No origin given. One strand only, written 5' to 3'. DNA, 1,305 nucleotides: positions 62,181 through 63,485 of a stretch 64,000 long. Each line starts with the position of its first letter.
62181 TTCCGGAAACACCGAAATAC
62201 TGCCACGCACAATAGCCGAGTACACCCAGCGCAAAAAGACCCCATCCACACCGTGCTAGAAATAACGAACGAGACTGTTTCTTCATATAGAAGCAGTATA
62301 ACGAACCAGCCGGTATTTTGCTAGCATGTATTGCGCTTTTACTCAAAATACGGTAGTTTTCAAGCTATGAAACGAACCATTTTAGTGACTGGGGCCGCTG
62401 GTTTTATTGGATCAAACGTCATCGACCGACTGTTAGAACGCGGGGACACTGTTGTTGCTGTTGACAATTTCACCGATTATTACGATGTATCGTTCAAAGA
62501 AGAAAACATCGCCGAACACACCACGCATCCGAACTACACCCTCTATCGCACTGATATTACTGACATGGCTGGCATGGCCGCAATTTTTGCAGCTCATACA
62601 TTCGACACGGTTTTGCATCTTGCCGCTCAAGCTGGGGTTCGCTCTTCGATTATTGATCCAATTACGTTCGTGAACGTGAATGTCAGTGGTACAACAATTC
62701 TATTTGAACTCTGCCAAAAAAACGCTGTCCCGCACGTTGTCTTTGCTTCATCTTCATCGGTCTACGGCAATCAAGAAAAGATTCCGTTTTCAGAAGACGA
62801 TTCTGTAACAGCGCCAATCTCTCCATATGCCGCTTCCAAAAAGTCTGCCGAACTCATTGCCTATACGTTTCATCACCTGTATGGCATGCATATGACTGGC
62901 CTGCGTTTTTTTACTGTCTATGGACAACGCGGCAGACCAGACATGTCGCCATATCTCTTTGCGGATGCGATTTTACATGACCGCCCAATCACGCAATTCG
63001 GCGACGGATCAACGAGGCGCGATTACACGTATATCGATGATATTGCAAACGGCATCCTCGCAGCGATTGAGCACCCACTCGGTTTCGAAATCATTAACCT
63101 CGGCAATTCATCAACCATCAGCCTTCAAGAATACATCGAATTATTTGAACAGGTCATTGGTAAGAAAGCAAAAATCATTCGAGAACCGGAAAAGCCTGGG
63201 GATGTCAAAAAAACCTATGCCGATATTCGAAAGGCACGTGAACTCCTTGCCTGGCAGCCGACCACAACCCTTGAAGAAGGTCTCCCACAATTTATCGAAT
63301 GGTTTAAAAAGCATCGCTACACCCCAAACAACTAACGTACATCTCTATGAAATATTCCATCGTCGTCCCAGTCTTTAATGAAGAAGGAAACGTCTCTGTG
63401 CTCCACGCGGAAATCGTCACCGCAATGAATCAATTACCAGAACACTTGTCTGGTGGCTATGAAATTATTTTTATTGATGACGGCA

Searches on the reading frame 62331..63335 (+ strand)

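Call 51: search_protein_families(library=pfam, proteins=[window:62331-63335:+], max_evalue=0.001)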
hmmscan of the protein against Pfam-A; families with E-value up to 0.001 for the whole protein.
window:62331-63335:+ (334 aa): 10 families
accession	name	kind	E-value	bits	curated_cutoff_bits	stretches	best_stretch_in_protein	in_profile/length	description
PF16363.11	GDP_Man_Dehyd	-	2.7e-61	208.3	27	1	18-318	1-329/332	GDP-mannose 4,6 dehydratase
PF01370.27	Epimerase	-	1e-58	199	20.9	1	17-258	1-240/240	NAD dependent epimerase/dehydratase family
PF01073.25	3Beta_HSD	-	4.9e-21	75.4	22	1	18-245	1-228/280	3-beta hydroxysteroid dehydrogenase/isomerase family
PF02719.21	Polysacc_synt_2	-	7.8e-16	58.5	20.2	1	17-272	1-243/293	Polysaccharide biosynthesis protein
PF04321.23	RmlD_sub_bind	-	2.8e-15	56.6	27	1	16-249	2-200/287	RmlD substrate binding domain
PF07993.18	NAD_binding_4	-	6e-09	35.9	20.1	1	19-197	1-208/258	Male sterility protein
PF05368.20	NmrA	-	2.1e-07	31.3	27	1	13-87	1-68/298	NmrA-like family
PF13460.12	NAD_binding_10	-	2.2e-06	28.1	27.2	1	21-174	1-128/184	NAD(P)H-binding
PF08659.16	KR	-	3.2e-05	24.4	22.6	1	16-151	2-147/180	KR domain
PF00106.31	adh_short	-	0.0001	22.3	26.6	1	16-103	2-87/195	short chain dehydrogenase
